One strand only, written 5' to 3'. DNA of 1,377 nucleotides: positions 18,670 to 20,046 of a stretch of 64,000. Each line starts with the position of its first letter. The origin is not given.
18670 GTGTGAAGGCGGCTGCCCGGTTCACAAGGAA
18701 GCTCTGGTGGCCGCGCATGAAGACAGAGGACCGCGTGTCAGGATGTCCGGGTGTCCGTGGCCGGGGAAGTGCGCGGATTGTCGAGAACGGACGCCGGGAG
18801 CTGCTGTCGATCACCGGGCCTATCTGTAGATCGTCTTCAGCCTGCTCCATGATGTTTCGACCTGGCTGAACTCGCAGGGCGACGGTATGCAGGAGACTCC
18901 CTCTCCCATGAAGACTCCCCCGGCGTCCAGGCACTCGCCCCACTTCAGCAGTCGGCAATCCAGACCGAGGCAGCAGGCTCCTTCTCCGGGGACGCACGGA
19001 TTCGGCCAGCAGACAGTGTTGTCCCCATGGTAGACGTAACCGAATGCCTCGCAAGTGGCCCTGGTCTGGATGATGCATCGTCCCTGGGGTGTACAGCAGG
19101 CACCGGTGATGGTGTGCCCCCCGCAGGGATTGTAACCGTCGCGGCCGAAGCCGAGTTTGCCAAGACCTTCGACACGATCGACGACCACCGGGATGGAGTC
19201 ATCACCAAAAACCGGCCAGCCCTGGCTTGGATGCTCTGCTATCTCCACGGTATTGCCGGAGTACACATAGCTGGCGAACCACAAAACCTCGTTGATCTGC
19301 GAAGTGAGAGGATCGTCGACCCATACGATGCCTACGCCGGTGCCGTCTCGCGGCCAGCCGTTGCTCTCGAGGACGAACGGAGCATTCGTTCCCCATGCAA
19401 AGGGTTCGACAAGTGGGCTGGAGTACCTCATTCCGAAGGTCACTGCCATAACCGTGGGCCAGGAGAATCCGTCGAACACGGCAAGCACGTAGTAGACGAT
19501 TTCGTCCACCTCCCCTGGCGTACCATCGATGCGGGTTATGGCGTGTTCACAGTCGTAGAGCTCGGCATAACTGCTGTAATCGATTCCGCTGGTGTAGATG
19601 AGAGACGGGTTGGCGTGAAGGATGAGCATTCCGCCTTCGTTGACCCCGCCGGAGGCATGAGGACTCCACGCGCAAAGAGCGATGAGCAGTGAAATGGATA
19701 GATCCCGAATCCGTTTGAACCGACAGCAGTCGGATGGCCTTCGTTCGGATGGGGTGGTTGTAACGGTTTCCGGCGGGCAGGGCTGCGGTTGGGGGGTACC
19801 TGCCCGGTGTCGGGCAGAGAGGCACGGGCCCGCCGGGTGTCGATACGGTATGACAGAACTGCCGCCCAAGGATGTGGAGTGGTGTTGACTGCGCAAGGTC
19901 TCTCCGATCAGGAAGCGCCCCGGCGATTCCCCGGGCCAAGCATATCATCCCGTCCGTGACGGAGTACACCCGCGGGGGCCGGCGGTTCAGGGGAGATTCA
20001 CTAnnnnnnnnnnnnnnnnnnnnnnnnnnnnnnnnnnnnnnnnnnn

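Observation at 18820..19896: Cys-rich tandem-repeat protein with no canonical start codon before its signal-like segment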

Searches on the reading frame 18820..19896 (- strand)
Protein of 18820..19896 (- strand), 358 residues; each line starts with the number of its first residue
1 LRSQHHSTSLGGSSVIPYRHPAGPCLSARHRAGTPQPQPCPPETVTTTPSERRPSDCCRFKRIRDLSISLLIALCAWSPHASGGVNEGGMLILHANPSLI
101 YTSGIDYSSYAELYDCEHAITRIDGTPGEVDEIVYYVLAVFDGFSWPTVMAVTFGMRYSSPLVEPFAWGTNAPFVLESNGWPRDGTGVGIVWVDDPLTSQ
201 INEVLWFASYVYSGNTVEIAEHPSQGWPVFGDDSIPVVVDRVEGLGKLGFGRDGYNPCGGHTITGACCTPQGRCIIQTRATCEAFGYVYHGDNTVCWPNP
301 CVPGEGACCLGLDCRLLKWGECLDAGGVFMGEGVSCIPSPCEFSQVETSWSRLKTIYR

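Call 3: search_protein_families(library=pfam, proteins=[window:18820-19896:-], max_evalue=10)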
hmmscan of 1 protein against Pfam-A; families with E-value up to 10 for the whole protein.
window:18820-19896:- (358 aa): 0 families

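Call 4: search_protein_families(library=ncbifam, proteins=[window:18820-19896:-], max_evalue=10)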
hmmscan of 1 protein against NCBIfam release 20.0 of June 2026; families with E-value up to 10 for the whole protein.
window:18820-19896:- (358 aa): 0 families

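Call 6: find_homologous_proteins(query=window:18820-19896:-, max_evalue=0.001)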
Query window:18820-19896:- (358 aa): 16 proteins with E <= 0.001 among 1698 candidates.
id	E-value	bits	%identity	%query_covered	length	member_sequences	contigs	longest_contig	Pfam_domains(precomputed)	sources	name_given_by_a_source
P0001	1.3e-188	645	100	75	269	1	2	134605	-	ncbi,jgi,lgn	-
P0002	2.6e-155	535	75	81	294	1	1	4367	-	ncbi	-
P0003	4.6e-151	521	77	77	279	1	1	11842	-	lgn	-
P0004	2.1e-86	309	43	92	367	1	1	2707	-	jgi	jgi:hypothetical protein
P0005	5.8e-59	218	34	78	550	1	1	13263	-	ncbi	-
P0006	3.9e-57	212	36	76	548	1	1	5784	-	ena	-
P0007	3.4e-45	173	31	78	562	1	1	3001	-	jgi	-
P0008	7.0e-42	162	37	87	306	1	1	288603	-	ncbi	ncbi:MAG: hypothetical protein R3E12_01135 [Candidatus Eisenbacteria bacterium]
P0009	4.5e-31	126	30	79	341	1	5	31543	-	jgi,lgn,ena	-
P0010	1.2e-22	99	33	72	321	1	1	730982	-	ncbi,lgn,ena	-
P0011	2.4e-22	98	35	67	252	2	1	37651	-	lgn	-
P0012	3.1e-9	54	39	22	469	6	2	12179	-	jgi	jgi:hypothetical protein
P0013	1.9e-8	52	35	22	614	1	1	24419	-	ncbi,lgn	-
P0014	4.6e-7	47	43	22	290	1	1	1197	-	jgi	jgi:hypothetical protein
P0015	5.9e-5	40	43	19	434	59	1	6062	-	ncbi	-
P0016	2.9e-4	38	43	23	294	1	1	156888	-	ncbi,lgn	-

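Call 8: find_encoding_contigs(protein=P0002, flank=3000, max_places=3)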
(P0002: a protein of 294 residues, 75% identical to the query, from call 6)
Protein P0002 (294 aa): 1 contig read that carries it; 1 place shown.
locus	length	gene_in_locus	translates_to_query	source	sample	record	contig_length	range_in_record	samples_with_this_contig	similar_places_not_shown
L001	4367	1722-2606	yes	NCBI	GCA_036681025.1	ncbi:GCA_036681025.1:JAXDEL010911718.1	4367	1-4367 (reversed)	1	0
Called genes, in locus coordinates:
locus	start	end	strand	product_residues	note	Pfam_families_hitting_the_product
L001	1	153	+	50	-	?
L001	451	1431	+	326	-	PF00579:tRNA-synt_1b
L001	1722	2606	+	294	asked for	-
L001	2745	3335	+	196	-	-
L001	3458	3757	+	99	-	-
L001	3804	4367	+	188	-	?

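Call 9: find_encoding_contigs(protein=P0003, flank=3000, max_places=3)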
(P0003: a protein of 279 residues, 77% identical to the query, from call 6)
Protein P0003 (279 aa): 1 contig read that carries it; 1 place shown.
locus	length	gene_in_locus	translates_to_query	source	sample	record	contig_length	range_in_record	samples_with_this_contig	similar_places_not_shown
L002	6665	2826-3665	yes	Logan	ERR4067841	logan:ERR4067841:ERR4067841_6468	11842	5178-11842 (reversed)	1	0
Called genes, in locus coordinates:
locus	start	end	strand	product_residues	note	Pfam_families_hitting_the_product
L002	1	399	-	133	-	?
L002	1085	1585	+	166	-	-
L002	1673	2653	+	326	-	PF00579:tRNA-synt_1b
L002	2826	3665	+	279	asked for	-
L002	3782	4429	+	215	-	-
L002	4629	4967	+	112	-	-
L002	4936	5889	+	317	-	PF05681:Fumerase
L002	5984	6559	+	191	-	PF05683:Fumerase_C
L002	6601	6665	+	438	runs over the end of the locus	PF12832:MFS_1_like (weak), PF07690:MFS_1, PF12832:MFS_1_like (weak), PF07690:MFS_1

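Call 10: find_encoding_contigs(protein=P0004, flank=3000, max_places=3)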
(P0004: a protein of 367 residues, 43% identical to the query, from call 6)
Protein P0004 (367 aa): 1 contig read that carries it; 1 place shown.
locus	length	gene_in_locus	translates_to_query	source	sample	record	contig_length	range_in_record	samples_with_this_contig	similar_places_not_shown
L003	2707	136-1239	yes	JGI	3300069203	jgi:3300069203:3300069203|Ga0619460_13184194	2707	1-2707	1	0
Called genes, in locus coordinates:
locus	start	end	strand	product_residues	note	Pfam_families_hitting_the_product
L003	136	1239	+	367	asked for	-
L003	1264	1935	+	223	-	-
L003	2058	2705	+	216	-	?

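Call 20: find_related_loci(query=A3, collection=genome_contigs, flank=4000)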
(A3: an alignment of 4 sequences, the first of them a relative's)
Query A3 (269 aa) in genome_contigs; peptide patterns used: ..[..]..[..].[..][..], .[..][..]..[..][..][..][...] (x = any residue, [..] = any of these).
35 stretches matched a pattern; 2 encode a relative of the query (tblastn E <= 1e-3); 2 distinct loci.
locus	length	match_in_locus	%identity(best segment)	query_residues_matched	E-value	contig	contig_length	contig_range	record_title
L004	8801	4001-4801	49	1-269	3e-87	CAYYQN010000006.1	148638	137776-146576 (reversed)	MAG TPA_asm: uncultured bacterium isolate binchicken_co115_312 genome assembly, contig: NODE_167_length_148638_cov_9.529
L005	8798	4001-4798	46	2-269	1e-82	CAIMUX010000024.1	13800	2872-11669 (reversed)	MAG: Candidatus Eisenbacteria bacterium isolate Loclat_bin-10216 genome assembly, contig: bin-10216:024/142, whole genom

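Call 26: search_protein_families(library=pfam, proteins=[P0005, P0007, P0012, P0013, P0014, P0015, P0016], max_evalue=1)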
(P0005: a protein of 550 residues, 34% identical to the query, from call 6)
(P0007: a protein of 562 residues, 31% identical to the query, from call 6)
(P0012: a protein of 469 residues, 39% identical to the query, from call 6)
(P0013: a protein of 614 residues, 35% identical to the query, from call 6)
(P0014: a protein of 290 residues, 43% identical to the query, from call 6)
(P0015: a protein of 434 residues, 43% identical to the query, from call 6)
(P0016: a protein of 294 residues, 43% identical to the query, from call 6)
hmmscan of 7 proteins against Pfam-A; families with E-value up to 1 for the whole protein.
P0005 (550 aa): 0 families

P0007 (562 aa): 0 families

P0012 (469 aa): 0 families

P0013 (614 aa): 0 families

P0014 (290 aa): 0 families

P0015 (434 aa): 0 families

P0016 (294 aa): 1 family
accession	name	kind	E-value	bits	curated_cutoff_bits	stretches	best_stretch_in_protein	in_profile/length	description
PF18203.6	IPTL-CTERM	-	0.068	13.5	20.8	1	264-291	2-28/28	IPTL-CTERM motif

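Call 27: search_protein_families(library=ncbifam, proteins=[P0005, P0007, P0012, P0013, P0014, P0015, P0016], max_evalue=1)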
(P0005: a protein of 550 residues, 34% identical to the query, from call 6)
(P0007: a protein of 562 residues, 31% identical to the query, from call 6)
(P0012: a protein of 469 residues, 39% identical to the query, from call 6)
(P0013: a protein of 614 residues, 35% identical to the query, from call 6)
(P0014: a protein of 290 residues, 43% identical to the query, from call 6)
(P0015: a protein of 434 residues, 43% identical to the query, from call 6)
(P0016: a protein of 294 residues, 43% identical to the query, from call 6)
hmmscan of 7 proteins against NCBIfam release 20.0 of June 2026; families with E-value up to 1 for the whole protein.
P0005 (550 aa): 0 families

P0007 (562 aa): 0 families

P0012 (469 aa): 0 families

P0013 (614 aa): 0 families

P0014 (290 aa): 0 families

P0015 (434 aa): 0 families

P0016 (294 aa): 2 families
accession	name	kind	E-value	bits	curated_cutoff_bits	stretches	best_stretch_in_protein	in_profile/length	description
NF040463.1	all3515_fam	subfamily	7.9e-06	25.9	75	1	90-164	138-211/227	all3515 family Zur-repressed PEP-CTERM protein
NF033207.2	midcut_by_XrtH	subfamily_domain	0.052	13.6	45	1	258-284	30-56/175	midcut-by-XrtH protein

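Call 33: search_solved_structures(query=A2, max_evalue=10)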
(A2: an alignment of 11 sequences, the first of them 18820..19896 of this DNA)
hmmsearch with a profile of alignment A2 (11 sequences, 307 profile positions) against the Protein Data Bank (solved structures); distinct sequences matched with E-value up to 10: 6.
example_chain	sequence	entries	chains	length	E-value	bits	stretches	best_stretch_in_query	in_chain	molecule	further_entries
9xy4_A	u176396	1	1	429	0.00049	22.7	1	242-290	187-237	Inactive rhomboid protein 1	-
9q7y_A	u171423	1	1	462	0.00061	22.4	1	242-290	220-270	Inactive rhomboid protein 1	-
9o58_B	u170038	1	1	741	0.52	12.7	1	205-251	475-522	GFP-iRhom2 fusion protein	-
8snl_B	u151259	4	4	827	0.67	12.4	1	205-251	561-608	Inactive rhomboid protein 2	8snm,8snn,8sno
6zlt_B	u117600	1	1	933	0.9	11.9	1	70-164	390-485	SusC homolog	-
5t3r_D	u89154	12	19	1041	1.1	11.7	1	70-164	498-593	SusC homolog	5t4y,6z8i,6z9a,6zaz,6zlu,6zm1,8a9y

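Call 36: predict_structure(alignment_id=A2)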
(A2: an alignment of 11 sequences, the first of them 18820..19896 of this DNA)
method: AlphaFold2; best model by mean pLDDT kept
length: 358 residues; sequences in the alignment: 11
mean_pLDDT: 66.1   pTM: 0.49
mean pLDDT of the five models: 66.1, 64.2, 63.5, 63.4, 62.7
residues with pLDDT >= 90: 30; 70-90: 165; 50-70: 57; < 50: 106
segments of 3 or more residues with pLDDT < 50: 1-44, 46-56, 74-85, 226-246, 251-253, 344-350, 352-354, 356-358
pLDDT, mean of each block of 10 residues (from residue 1): 33 32 33 38 42 45 58 44 50 87 90 83 77 90 69 84 90 86 87 77 92 83 53 36 42 55 72 77 83 67 77 84 86 74 49 46
secondary structure, 60 per line:
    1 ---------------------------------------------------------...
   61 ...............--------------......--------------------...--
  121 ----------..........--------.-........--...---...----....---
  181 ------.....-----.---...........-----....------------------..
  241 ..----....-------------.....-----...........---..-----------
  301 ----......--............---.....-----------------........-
elements in order: H58-75 E90-95 E131-140 E151-158 E167-169 E174-177 E187-191 E201-211 E217-220 E239-242 E247-250 E264-268 E274-278 H279-284 E305-310 E313-318 H319-324 E328-332 H350-357

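Call 40: find_homologous_proteins(query=P0014, max_evalue=0.001)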
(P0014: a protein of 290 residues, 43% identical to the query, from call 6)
Query P0014 (290 aa): 177 proteins with E <= 0.001 among 633 candidates; the best 120 are listed.
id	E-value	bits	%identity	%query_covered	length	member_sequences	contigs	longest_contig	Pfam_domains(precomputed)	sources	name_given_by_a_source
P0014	7.2e-202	688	100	100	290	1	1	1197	-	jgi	jgi:hypothetical protein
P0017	4.4e-43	166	41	93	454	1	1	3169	-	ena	-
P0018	5.4e-39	153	40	76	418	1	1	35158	-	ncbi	-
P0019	1.0e-36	145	38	90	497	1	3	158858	PF25470.2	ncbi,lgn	-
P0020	1.9e-36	144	37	91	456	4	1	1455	-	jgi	-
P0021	9.0e-36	142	39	91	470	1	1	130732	PF04151.22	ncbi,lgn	ncbi:MAG: PPC domain-containing protein [Candidatus Eisenbacteria bacterium]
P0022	5.6e-35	139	35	90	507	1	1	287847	-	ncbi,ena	-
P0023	2.3e-32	131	36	91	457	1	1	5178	-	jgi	jgi:hypothetical protein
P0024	1.1e-31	128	40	91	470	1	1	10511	-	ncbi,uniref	ncbi:hypothetical protein ACFL6M_05435 [Candidatus Eisenbacteria bacterium]|uniref:Uncharacterized p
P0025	1.3e-31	128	40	94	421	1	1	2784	-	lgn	-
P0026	3.1e-31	127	39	71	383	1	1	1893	-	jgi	jgi:hypothetical protein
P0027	8.6e-31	126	37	75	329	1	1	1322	-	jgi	jgi:hypothetical protein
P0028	1.6e-30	125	38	91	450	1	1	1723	-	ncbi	-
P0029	2.2e-30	124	36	93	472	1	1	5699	-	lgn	-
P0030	2.5e-30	124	38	59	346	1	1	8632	-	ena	-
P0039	7.6e-25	106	46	41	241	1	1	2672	PF18962.8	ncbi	ncbi:T9SS type A sorting domain-containing protein, partial [Candidatus Eisenbacteria bacterium]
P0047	3.6e-22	97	37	77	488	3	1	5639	PF03781.23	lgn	-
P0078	2.5e-16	78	40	45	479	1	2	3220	PF13860.13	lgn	-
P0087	3.1e-15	74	33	83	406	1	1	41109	PF14312.13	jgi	jgi:hypothetical protein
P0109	9.9e-12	63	41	38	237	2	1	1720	PF13860.13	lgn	-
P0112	2.7e-11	61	44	38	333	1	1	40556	PF10342.16,PF13860.13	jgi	jgi:hypothetical protein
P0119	1.6e-10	59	51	29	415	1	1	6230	PF11824.14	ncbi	-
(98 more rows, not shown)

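Call 45: find_related_loci(query=A3, collection=metagenome_contigs, flank=2500)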
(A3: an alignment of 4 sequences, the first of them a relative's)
Query A3 (269 aa) in metagenome_contigs; peptide patterns used: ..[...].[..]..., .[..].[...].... (x = any residue, [..] = any of these).
141 stretches matched a pattern, but none encodes a relative of the query by tblastn (E <= 1e-3).

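Call 48: find_encoding_contigs(protein=P0001, flank=1500, max_places=3)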
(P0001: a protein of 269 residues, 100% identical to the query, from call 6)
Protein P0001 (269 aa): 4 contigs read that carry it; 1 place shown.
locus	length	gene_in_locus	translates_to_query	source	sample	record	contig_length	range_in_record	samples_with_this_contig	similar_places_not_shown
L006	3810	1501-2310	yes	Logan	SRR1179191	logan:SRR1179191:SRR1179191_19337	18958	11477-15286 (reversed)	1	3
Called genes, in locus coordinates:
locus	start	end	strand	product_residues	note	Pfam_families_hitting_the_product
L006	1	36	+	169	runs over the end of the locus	-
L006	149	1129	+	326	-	PF00579:tRNA-synt_1b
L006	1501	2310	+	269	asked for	-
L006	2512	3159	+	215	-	-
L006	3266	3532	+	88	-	-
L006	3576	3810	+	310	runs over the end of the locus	PF05681:Fumerase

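Call 59: search_protein_families(library=pfam, proteins=[P0019, P0021, P0119, P0047, P0039, P0078, P0112, P0087], max_evalue=0.01)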
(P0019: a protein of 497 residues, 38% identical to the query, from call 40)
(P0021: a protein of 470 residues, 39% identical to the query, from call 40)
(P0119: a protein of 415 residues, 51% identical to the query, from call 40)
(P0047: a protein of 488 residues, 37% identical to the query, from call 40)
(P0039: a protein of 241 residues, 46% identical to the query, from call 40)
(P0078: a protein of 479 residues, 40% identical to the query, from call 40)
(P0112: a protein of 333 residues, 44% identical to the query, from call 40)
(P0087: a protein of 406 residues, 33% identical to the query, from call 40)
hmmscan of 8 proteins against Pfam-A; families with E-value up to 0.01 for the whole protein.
P0019 (497 aa): 1 family
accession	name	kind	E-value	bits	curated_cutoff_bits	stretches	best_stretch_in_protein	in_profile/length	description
PF25470.1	DUF7901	-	1.4e-09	38.6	24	1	58-144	3-86/205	Domain of unknown function (DUF7901)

P0021 (470 aa): 1 family
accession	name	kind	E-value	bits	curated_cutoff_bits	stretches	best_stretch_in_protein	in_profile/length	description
PF04151.21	PPC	-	1.5e-07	32.6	25.9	1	80-152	2-70/70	Bacterial pre-peptidase C-terminal domain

P0119 (415 aa): 1 family
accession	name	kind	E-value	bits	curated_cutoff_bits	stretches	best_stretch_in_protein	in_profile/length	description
PF11824.13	DUF3344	-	2.5e-06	27.7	27.2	1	81-199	46-172/275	Protein of unknown function (DUF3344)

P0047 (488 aa): 1 family
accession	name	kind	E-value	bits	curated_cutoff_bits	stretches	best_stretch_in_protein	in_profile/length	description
PF03781.23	FGE-sulfatase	-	9.6e-37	127.4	23.3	1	233-485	4-255/255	Sulfatase-modifying factor enzyme 1-like domain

P0039 (241 aa): 1 family
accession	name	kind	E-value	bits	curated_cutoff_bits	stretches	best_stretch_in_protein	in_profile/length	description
PF18962.6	Por_Secre_tail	-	1.3e-05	25.8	27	1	159-238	3-74/75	Secretion system C-terminal sorting domain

P0078 (479 aa): 2 families
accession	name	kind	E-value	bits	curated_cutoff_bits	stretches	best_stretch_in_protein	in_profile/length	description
PF13860.13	FlgD_ig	-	7.2e-06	26.3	27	1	412-460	21-69/79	FlgD Ig-like domain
PF02663.19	FmdE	-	0.0094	16.5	22.9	0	226-257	28-57/133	FmdE, Molybdenum formylmethanofuran dehydrogenase operon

P0112 (333 aa): 2 families
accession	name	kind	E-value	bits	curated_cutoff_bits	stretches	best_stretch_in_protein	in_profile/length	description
PF10342.15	Kre9_KNH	-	8.9e-11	42.8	24.6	1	136-220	1-79/94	Kre9/KNH-like N-terminal Ig-like domain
PF13860.13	FlgD_ig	-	1.5e-06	28.6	27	1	259-318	13-73/79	FlgD Ig-like domain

P0087 (406 aa): 2 families
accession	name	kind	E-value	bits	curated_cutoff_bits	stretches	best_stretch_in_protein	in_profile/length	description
PF14312.12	FG-GAP_2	-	7.1e-26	90.6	23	2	128-173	5-49/49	FG-GAP repeat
PF00404.24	Dockerin_1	-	0.00066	20.3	22.9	1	349-403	1-57/57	Dockerin type I domain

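Call 63: find_encoding_contigs(protein=P0008, flank=4000, max_places=1)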
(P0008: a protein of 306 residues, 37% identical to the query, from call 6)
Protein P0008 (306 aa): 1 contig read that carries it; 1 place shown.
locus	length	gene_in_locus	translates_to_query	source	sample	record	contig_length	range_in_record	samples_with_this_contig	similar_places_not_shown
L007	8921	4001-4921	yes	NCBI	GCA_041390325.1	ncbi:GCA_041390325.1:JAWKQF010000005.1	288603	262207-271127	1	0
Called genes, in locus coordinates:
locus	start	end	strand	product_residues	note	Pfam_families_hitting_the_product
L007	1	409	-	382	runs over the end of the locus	PF04406:TP6A_N, PF20768:Topo_VI_alpha, PF21180:TOP6A-Spo11_Toprim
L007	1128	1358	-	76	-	-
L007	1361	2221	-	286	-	PF02518:HATPase_c, PF13589:HATPase_c_3 (weak)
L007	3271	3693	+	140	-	-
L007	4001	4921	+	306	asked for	-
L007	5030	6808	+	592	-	PF00082:Peptidase_S8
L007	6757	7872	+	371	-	PF20773:InhA-like_MAM, PF13860:FlgD_ig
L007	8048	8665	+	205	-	-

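Call 64: find_encoding_contigs(protein=P0009, flank=4000, max_places=1)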
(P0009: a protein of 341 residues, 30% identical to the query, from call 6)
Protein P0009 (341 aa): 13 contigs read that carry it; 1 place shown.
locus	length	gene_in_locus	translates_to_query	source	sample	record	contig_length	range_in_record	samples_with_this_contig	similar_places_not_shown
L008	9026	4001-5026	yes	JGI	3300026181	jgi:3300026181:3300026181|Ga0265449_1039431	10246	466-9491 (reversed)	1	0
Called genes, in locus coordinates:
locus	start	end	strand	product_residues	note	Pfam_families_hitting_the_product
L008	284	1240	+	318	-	PF02900:LigB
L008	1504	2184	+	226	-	-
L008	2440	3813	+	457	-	PF13860:FlgD_ig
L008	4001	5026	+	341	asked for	-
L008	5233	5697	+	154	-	PF08922:DUF1905, PF13376:OmdA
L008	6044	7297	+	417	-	-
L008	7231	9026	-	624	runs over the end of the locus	-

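Call 65: find_encoding_contigs(protein=P0005, flank=4000, max_places=1)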
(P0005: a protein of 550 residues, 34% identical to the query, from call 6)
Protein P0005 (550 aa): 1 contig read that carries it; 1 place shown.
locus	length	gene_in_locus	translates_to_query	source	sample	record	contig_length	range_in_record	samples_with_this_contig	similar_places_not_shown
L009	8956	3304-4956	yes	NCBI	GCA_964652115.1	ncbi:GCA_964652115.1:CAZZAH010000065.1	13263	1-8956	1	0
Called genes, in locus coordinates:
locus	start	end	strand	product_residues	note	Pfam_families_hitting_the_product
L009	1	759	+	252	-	?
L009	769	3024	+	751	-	PF00069:Pkinase, PF01636:APH (faint), PF03109:ABC1 (faint), PF07714:PK_Tyr_Ser-Thr, PF07719:TPR_2 (faint), PF13432:TPR_16 (faint), PF00515:TPR_1 (faint), PF13181:TPR_8 (faint), +2 more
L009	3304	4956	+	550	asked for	-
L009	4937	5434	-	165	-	PF00293:NUDIX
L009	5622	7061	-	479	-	PF01916:DS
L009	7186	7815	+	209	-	PF01300:Sua5_yciO_yrdC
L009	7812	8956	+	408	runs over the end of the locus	PF05977:MFS_3, PF07690:MFS_1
